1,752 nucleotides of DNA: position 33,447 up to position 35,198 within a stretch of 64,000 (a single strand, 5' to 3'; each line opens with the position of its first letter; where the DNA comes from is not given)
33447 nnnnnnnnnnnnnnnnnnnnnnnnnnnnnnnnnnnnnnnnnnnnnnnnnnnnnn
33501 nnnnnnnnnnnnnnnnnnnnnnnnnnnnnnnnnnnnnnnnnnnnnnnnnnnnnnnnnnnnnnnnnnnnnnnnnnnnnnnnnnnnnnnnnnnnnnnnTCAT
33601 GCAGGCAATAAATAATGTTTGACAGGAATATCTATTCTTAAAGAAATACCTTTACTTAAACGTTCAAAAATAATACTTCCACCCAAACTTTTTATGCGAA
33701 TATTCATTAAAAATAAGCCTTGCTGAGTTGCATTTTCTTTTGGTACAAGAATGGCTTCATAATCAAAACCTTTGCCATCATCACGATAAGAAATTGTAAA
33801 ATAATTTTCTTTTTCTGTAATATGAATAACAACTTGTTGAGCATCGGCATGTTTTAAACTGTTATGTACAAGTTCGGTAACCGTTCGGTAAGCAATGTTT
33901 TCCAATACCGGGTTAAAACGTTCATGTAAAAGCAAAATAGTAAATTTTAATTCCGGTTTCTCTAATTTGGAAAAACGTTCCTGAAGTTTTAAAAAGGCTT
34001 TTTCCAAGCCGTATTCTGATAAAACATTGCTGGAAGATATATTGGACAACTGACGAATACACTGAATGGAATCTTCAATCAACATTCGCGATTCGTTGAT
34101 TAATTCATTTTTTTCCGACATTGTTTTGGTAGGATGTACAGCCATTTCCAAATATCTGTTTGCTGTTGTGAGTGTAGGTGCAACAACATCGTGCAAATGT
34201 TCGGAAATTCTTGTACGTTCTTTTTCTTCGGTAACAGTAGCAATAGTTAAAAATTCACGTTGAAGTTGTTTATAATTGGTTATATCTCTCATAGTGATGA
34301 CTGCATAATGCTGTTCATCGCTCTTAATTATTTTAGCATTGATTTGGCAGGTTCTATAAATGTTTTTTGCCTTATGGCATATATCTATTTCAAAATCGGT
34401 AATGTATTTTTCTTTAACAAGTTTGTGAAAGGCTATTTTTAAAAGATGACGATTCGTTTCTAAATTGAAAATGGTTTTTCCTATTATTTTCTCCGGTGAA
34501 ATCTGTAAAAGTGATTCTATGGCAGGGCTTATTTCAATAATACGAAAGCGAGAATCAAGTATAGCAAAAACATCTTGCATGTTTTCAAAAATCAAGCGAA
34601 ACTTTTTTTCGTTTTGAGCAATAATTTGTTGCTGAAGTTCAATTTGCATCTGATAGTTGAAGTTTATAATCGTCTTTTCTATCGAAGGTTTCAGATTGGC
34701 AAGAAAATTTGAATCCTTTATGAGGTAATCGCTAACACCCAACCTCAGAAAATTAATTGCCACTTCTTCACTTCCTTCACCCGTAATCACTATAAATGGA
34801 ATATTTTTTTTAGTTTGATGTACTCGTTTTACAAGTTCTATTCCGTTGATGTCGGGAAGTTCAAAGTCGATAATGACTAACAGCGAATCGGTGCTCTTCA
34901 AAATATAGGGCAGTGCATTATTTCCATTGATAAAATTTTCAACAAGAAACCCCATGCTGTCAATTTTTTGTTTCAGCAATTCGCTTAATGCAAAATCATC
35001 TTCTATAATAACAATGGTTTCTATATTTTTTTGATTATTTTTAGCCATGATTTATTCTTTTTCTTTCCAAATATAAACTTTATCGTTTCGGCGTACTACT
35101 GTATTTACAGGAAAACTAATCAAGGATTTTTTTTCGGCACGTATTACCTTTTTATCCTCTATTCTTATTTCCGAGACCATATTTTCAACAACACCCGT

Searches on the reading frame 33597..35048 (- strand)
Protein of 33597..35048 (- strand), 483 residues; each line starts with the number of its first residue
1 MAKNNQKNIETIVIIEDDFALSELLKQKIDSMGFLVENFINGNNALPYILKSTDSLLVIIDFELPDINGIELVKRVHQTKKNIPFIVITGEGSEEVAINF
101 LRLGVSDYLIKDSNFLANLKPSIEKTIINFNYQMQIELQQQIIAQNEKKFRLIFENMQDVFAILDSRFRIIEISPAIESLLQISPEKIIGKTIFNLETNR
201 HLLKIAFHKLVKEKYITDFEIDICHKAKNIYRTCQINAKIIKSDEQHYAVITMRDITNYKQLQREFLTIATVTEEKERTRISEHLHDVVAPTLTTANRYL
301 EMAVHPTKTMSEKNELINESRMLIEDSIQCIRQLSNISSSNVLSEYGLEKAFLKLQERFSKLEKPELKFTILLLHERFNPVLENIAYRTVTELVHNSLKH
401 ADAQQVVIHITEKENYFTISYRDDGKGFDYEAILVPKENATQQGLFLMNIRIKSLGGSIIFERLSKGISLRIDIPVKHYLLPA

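Call 58: search_protein_families(library=pfam, proteins=[window:33597-35048:-], max_evalue=0.001)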
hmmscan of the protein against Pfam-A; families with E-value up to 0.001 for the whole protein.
window:33597-35048:- (483 aa): 8 families
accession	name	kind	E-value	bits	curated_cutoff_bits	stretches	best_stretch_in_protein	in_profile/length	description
PF00072.30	Response_reg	-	4.6e-19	69.1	30.2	1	12-114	1-102/111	Response regulator receiver domain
PF00989.32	PAS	-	1.7e-08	34.9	22.6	1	149-256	2-113/113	PAS fold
PF02518.31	HATPase_c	-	7.6e-08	33.2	26.4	1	386-476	6-109/111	Histidine kinase-, DNA gyrase B-, and HSP90-like ATPase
PF13426.13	PAS_9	-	1e-06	29.4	27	1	160-257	3-102/103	PAS domain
PF07730.19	HisKA_3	-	5.3e-06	27.3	24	1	277-334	1-59/68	Histidine kinase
PF13188.13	PAS_8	-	3.8e-05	23.9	21.8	1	149-197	2-51/65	PAS domain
PF13589.12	HATPase_c_3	-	0.00011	22.7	25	1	389-432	6-49/137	Histidine kinase-, DNA gyrase B-, and HSP90-like ATPase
PF08448.16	PAS_4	-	0.00028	21.5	23.1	1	154-195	1-42/110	PAS fold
